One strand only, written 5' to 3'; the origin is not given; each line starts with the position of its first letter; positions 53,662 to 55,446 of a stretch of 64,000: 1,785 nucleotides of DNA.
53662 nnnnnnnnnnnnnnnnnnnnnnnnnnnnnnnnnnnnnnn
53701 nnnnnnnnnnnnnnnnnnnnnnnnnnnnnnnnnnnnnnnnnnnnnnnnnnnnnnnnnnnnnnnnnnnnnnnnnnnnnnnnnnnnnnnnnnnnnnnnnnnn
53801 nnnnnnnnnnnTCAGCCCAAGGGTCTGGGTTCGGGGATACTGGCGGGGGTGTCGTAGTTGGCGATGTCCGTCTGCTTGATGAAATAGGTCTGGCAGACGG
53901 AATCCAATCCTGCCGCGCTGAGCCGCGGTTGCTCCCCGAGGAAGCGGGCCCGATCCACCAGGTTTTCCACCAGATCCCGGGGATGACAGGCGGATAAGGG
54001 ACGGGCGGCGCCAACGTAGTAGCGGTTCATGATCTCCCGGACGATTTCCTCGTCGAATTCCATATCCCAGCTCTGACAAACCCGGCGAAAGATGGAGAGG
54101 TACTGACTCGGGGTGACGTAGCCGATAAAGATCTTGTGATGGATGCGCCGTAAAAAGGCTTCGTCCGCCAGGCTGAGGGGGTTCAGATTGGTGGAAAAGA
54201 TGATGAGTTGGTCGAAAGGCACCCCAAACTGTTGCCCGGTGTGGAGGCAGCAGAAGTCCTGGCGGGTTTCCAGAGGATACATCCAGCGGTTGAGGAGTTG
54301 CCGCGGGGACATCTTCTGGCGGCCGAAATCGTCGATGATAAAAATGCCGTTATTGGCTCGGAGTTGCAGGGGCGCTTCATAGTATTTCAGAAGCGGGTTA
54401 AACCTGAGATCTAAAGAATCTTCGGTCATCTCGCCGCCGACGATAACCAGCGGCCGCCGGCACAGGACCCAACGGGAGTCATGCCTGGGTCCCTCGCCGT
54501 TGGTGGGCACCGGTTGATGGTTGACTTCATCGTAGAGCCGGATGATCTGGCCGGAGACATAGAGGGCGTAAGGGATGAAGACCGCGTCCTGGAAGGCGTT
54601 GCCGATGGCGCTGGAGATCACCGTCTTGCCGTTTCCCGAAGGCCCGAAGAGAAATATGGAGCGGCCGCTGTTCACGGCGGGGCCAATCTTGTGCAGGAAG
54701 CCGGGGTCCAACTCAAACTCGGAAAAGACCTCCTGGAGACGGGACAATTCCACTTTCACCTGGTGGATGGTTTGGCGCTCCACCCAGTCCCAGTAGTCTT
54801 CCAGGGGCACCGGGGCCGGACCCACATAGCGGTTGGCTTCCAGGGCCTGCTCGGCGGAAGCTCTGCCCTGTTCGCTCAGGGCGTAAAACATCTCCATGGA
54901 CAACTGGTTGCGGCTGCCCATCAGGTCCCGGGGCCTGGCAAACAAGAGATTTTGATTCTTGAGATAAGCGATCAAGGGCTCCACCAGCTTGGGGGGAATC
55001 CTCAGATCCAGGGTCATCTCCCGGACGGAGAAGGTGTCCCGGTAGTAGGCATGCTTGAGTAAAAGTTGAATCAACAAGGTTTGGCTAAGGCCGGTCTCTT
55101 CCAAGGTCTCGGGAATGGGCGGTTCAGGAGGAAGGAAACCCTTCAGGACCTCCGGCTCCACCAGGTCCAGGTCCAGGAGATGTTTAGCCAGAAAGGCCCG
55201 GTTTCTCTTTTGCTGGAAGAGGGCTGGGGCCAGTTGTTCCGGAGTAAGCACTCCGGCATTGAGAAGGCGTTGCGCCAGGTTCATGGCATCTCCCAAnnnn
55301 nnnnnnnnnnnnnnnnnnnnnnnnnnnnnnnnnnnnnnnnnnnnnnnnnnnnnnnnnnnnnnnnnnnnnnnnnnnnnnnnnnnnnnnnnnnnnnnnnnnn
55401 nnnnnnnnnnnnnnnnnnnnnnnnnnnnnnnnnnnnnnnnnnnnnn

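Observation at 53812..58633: Tight four-gene operon combining two predicted c-di-GMP receptor folds (PilZ, MshEN), a MinD/ParA ATPase, an AAA+ ATPase and a PrimPol-like protein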

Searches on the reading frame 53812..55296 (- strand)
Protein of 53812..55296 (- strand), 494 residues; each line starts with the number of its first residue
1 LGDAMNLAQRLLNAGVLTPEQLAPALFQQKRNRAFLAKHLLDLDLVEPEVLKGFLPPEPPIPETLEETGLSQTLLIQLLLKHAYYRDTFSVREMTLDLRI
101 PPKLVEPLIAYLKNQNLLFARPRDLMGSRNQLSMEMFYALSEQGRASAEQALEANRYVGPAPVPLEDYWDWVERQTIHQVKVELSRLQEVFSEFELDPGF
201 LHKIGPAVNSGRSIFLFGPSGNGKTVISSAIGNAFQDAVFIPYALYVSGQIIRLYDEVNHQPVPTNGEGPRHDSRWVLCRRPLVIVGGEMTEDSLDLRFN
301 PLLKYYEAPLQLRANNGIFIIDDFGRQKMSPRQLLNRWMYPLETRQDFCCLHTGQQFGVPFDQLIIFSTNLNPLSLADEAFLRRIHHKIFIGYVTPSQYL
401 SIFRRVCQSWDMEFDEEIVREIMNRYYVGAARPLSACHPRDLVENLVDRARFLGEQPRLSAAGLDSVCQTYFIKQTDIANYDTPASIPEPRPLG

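Call 3: search_protein_families(library=pfam, proteins=[window:53812-55296:-], max_evalue=1)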
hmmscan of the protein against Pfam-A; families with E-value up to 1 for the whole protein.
window:53812-55296:- (494 aa): 7 families
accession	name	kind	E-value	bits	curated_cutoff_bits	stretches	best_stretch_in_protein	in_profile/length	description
PF00910.28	RNA_helicase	-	0.012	16.6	21.5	1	214-249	1-38/105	RNA helicase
PF13191.12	AAA_16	-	0.03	15.3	32.6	1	209-244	20-61/167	AAA ATPase domain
PF13401.12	AAA_22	-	0.097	13.4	27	1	211-263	5-59/130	AAA domain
PF00004.35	AAA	-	0.16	12.9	21.2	0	214-236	1-23/131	ATPase family associated with various cellular activities (AAA)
PF00005.33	ABC_tran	-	0.19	12.7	25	1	204-234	4-34/137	ABC transporter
PF12775.13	AAA_7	-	0.19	11.7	25.8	1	208-248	30-70/181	P-loop containing dynein motor region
PF06068.19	TIP49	-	0.41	10.2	23.8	1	210-239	49-78/347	TIP49 P-loop domain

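Call 4: search_protein_families(library=ncbifam, proteins=[window:53812-55296:-], max_evalue=1)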
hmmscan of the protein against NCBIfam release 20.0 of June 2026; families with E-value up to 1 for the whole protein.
window:53812-55296:- (494 aa): 27 families (the best 25 are shown)
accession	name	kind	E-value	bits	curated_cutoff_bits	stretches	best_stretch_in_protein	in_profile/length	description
NF053729.1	c-di-GMP_motif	domain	8.7e-07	28.6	38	1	8-55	3-50/53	cyclic di-GMP-binding domain-containing protein, MshE-related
NF041006.2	cell_div_CdvC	equivalog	0.00017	20.6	650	1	212-237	135-160/370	cell division protein CdvC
NF038214.1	IS21_help_AAA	equivalog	0.014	15.1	200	1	208-235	87-114/232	IS21-like element helper ATPase IstB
NF003229.0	PRK04195.1-5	equivalog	0.014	14.1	280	1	210-236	43-69/413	replication factor C large subunit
TIGR02868.1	CydC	equivalog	0.015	13.9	329.05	1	180-231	330-381/530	thiol reductant ABC exporter subunit CydC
NF003069.1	PRK03992.1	subfamily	0.016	14.3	500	1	180-241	136-194/379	proteasome-activating nucleotidase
NF047748.1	PrtsmActNtasePan1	equivalog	0.017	14.1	750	1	185-243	158-213/405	proteasome-activating nucleotidase Pan1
TIGR01242.2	TIGR01242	subfamily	0.026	13.5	500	1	181-241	120-177/362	proteasome-activating nucleotidase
TIGR03689.1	pup_AAA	equivalog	0.026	13.2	504.75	1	211-237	216-242/512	proteasome ATPase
TIGR02673.1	FtsE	equivalog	0.038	13.6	264.85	1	186-227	3-44/214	cell division ATP-binding protein FtsE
NF053860.1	DS41_1_antiphage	equivalog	0.058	12.3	370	1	196-237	24-65/448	anti-phage protein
NF040933.2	ABC_arch_GlcV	equivalog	0.059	12.2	450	1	180-227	1-48/357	glucose ABC transporter ATP-binding protein GlcV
TIGR02982.1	heterocyst_DevA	subfamily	0.074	12.6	295.8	1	182-232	2-52/220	ABC exporter ATP-binding subunit, DevA family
NF010054.0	PRK13531.1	equivalog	0.093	11.8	681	1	208-243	36-71/498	ATPase RavA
TIGR01243.1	CDC48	subfamily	0.094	11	802.65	1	181-235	184-236/733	CDC48 family AAA ATPase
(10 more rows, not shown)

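Call 5: search_protein_families(library=padloc, proteins=[window:53812-55296:-], max_evalue=1)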
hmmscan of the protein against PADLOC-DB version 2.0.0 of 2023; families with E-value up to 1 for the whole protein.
window:53812-55296:- (494 aa): 3 families
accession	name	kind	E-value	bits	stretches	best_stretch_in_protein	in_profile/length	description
PDLC04232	IetA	-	0.0054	14.2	1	212-235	117-140/330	-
PDLC02196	IetA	-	0.023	12.1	1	208-234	119-145/374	-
PDLC02195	IetA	-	0.03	11.6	1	208-235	134-161/395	-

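Call 6: search_solved_structures(query=window:53812-55296:-, max_evalue=1, show_alignments=2)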
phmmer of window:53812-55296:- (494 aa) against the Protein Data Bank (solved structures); distinct sequences matched with E-value up to 1: 110 (the best 60 are shown).
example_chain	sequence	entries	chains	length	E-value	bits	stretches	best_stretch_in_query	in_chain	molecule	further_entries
4lgm_A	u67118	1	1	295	0.00059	22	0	211-241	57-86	Vps4 AAA ATPase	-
7wub_D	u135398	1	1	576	0.00086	21.5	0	184-235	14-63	Transitional endoplasmic reticulum ATPase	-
7wub_C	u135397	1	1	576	0.00086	21.5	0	184-235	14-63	Transitional endoplasmic reticulum ATPase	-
7lmy_A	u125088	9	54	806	0.0011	21.1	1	182-235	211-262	Transitional endoplasmic reticulum ATPase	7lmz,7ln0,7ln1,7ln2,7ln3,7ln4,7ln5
7rlb_A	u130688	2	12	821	0.0012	21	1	182-235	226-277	Transitional endoplasmic reticulum ATPase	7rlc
6mck_A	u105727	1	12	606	0.0012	21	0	197-235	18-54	Transitional endoplasmic reticulum ATPase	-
7rlj_A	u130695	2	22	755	0.0013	20.8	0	182-235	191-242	Transitional endoplasmic reticulum ATPase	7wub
8yka_A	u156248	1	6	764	0.0014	20.8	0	182-235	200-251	Transitional endoplasmic reticulum ATPase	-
7mdm_B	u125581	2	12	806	0.0014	20.7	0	182-235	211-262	Transitional endoplasmic reticulum ATPase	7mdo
8r0e_A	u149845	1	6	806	0.0015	20.7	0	182-236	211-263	Transitional endoplasmic reticulum ATPase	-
5c18_A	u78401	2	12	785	0.0015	20.7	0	182-235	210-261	Transitional endoplasmic reticulum ATPase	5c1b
7y4w_A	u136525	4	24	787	0.0015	20.7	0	182-235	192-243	Transitional endoplasmic reticulum ATPase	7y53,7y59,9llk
8rs9_A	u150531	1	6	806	0.0015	20.7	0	182-236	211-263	Transitional endoplasmic reticulum ATPase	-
7rlf_A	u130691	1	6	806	0.0015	20.6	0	182-235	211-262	Transitional endoplasmic reticulum ATPase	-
7k57_A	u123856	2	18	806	0.0016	20.6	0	182-235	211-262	Transitional endoplasmic reticulum ATPase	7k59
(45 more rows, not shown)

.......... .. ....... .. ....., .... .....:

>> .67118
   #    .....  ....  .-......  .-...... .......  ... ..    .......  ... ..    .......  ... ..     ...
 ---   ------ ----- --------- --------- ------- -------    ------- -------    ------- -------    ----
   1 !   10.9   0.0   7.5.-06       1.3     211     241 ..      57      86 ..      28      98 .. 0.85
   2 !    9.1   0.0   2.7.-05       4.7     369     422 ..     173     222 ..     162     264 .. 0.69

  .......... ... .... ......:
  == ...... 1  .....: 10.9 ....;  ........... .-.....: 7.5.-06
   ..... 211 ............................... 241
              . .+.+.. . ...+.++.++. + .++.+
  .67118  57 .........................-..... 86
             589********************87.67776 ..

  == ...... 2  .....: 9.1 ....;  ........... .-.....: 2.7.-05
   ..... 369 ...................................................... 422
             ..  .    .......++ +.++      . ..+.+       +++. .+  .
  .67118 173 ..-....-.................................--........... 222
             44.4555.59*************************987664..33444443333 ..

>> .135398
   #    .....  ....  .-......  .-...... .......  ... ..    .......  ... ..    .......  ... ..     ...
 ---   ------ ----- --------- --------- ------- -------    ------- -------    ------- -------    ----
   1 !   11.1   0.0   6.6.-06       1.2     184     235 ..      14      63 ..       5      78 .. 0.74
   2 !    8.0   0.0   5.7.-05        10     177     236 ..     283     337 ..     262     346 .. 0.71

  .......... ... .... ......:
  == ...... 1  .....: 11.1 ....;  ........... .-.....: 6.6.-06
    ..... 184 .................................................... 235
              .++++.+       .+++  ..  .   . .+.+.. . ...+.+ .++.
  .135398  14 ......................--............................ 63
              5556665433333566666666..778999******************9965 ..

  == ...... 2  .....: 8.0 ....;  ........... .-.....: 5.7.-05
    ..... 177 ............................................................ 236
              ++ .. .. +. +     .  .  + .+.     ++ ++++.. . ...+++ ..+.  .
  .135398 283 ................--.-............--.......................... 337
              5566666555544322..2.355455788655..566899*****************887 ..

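Call 7: find_homologous_proteins(query=window:53812-55296:-)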
Query window:53812-55296:- (494 aa): 8000 proteins with E <= 0.001 among 8000 candidates; the best 120 are listed.
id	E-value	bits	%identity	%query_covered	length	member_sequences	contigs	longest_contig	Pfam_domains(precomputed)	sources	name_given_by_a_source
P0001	0.0e+0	1127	100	99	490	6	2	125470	-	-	-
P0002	0.0e+0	1024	90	99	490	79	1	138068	-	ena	-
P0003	0.0e+0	1012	89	99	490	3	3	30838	-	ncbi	ncbi:MAG: ATPase [Desulfobaccales bacterium]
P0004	2.5e-288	975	86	99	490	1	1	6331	-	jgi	-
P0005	1.3e-278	943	82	99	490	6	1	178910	-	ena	-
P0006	3.5e-277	938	82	99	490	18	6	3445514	-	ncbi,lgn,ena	ncbi:MAG: hypothetical protein WCF59_00225 [Desulfobaccales bacterium]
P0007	4.5e-270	915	80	99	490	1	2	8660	-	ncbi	-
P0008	5.6e-265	898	77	99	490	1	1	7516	-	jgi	jgi:hypothetical protein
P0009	9.3e-265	897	77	99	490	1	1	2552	-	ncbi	-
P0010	2.6e-264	896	79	99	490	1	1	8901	-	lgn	-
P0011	2.3e-263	893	77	99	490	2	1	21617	-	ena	-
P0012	3.6e-262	889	77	100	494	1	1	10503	-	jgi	jgi:hypothetical protein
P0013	3.7e-261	885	77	99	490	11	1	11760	-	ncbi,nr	ncbi:MAG: ATPase [Deltaproteobacteria bacterium]|nr:ATPase [Deltaproteobacteria bacterium]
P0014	8.4e-261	884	76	99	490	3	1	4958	-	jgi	jgi:hypothetical protein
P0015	2.6e-260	882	77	99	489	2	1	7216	-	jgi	jgi:hypothetical protein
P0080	1.8e-199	682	63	99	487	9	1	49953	PF13191.13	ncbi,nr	ncbi:MAG: ATPase [Syntrophobacterales bacterium]|nr:ATPase [Syntrophobacterales bacterium]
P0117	7.0e-188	644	57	98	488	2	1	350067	-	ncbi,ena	-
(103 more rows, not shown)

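Call 11: find_related_loci(query=window:53812-55284:-, collection=genome_contigs, flank=10000)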
Query window:53812-55284:- (490 aa) in genome_contigs; peptide patterns used: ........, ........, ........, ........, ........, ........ (x = any residue, [..] = any of these).
115 stretches matched a pattern; 37 encode a relative of the query (tblastn E <= 1e-3); 37 distinct loci.
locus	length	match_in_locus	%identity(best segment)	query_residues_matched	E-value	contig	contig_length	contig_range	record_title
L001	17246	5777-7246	91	1-490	0e+0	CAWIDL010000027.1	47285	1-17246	MAG: uncultured delta proteobacterium isolate MFD01231.bin.1.21 genome assembly, contig: contig_9292, whole genome shotg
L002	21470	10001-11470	89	1-490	0e+0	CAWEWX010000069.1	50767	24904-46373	MAG: uncultured delta proteobacterium isolate MFD03323.bin.3.266 genome assembly, contig: contig_48941, whole genome sho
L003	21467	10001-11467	84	1-489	0e+0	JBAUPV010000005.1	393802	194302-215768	MAG: Desulfobaccales bacterium isolate MFD09440_ilm_asm_bin37 k127_4114, whole genome shotgun sequence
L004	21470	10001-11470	82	1-490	0e+0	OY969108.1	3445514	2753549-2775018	MAG: uncultured delta proteobacterium isolate MFD01828.bin.c.1 genome assembly, chromosome: 1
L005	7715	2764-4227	76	1-489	0e+0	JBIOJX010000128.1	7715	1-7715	MAG: Desulfobaccales bacterium isolate GcC11-15 k141_1306885_length_7715_cov_17.0000, whole genome shotgun sequence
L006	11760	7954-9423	77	1-490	0e+0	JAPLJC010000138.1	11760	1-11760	MAG: Deltaproteobacteria bacterium isolate LacPavin_0920_WC90_MAG_58_11 LacPavin_0920_WC90_scaffold_1848036, whole genom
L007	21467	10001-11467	75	1-489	0e+0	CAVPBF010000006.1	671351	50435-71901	MAG: uncultured delta proteobacterium isolate MFD00008.bin.2.116 genome assembly, contig: contig_84213, whole genome sho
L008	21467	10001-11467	75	1-489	0e+0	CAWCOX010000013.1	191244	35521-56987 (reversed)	MAG: uncultured delta proteobacterium isolate MFD09286.bin.4.273 genome assembly, contig: contig_62181, whole genome sho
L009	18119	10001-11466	80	1-489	0e+0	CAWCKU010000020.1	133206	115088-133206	MAG: uncultured delta proteobacterium isolate MFD01872.bin.2.172 genome assembly, contig: contig_73956, whole genome sho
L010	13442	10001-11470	73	1-489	0e+0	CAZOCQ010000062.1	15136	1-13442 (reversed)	MAG TPA_asm: uncultured Desulfobacca sp. isolate binchicken_co107_299 genome assembly, contig: NODE_9357_length_15136_co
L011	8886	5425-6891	69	1-489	0e+0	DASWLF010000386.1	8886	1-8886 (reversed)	MAG TPA_asm: Desulfobaccales bacterium isolate SMAG_U2941 k141_1056467, whole genome shotgun sequence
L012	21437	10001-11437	68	1-479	0e+0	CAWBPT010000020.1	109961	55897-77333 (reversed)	MAG: uncultured delta proteobacterium isolate MFD04408.bin.1.190 genome assembly, contig: contig_32034, whole genome sho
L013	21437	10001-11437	68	1-479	0e+0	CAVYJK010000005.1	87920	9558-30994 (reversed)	MAG: uncultured delta proteobacterium isolate MFD01299.bin.2.17 genome assembly, contig: contig_108834, whole genome sho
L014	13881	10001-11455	67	1-485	0e+0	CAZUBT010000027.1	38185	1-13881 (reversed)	MAG TPA_asm: uncultured Desulfobacterales bacterium isolate SRP302447_co1_423 genome assembly, contig: NODE_3008_length_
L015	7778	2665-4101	67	1-479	0e+0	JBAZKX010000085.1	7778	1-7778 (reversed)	MAG: Desulfobaccales bacterium isolate SO_2017_LW4_154 scaffold_18055_c1_LW137-91_2017, whole genome shotgun sequence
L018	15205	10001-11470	63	1-490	0e+0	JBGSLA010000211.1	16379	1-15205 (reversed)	MAG: Desulfobaccales bacterium isolate JTS-AC195 k141_4371566, whole genome shotgun sequence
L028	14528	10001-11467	58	1-484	0e+0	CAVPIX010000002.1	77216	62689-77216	MAG: uncultured delta proteobacterium isolate MFD00032.bin.1.71 genome assembly, contig: contig_116642, whole genome sho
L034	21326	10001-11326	39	40-470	2e-103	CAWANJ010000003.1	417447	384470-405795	MAG: uncultured Gemmatimonadales bacterium isolate MFD02923.bin.1.131 genome assembly, contig: contig_32024, whole genom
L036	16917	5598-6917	40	42-470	6e-102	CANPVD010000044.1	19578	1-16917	MAG: uncultured bacterium isolate 3300026127_2 genome assembly, contig: 3300026127.a:Ga0209956_1000147, whole genome sho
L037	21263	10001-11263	40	55-470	3e-99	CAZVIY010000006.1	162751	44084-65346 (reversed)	MAG TPA_asm: uncultured Gemmatimonadota bacterium isolate binchicken_co207_140 genome assembly, contig: NODE_19_length_1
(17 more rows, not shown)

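Call 14: find_encoding_contigs(protein=P0080, flank=8000, max_places=3)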
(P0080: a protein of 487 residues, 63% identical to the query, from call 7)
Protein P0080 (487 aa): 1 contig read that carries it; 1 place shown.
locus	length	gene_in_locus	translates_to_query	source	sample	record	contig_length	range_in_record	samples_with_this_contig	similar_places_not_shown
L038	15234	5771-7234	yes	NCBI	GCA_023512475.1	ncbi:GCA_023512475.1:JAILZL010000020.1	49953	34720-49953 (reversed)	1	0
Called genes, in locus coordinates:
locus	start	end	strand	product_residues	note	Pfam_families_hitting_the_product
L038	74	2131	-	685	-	PF01564:Spermine_synth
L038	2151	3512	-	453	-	PF01066:CDP-OH_P_transf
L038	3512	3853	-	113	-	PF04430:DUF498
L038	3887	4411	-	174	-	PF03843:Slp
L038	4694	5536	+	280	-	PF00588:SpoU_methylase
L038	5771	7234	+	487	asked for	PF13191:AAA_16 (faint)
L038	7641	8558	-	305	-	PF09924:LPG_synthase_C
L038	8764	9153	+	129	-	PF00072:Response_reg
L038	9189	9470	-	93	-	PF04945:YHS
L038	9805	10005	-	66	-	-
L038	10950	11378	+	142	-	PF01475:FUR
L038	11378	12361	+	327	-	PF01297:ZnuA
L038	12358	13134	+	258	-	PF00005:ABC_tran, PF13304:AAA_21 (faint)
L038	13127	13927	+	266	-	PF00950:ABC-3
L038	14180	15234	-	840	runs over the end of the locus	PF00390:malic, PF03949:Malic_M, PF00390:malic, PF03949:Malic_M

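Call 15: find_encoding_contigs(protein=P0117, flank=8000, max_places=3)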
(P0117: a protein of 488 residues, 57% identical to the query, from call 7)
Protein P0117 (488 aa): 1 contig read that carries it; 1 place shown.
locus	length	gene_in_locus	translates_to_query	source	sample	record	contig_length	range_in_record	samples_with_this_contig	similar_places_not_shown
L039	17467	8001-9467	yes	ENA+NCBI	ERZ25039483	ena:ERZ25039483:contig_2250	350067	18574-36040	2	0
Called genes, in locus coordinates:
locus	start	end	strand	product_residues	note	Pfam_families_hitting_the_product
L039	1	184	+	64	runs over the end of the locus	-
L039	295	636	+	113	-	PF07811:TadE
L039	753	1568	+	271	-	PF08666:SAF, PF16976:RcpC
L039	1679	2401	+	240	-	-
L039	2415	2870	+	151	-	-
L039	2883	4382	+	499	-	PF00437:T2SSE, PF27713:UCP018868 (weak)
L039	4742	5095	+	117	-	PF00482:T2SSF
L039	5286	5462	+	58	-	-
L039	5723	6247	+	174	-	PF00482:T2SSF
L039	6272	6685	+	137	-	PF13400:Tad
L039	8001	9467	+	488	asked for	-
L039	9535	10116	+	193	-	PF01478:Peptidase_A24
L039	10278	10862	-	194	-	-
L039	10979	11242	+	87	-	-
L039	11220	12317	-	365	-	PF00158:Sigma54_activat, PF14532:Sigma54_activ_2, PF01078:Mg_chelatase (faint), PF00004:AAA (faint), PF07728:AAA_5 (weak), PF25601:AAA_lid_14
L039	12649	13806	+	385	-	PF14294:DUF4372, PF01609:DDE_Tnp_1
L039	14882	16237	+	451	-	PF13439:Glyco_transf_4, PF13477:Glyco_trans_4_2, PF13579:Glyco_trans_4_4, PF20706:GT4-conflict, PF00534:Glycos_transf_1, PF13692:Glyco_trans_1_4, PF13524:Glyco_trans_1_2 (weak)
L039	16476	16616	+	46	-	-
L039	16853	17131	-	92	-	-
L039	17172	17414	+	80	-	PF00534:Glycos_transf_1 (weak), PF13692:Glyco_trans_1_4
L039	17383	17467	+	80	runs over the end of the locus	PF00534:Glycos_transf_1, PF13692:Glyco_trans_1_4 (weak)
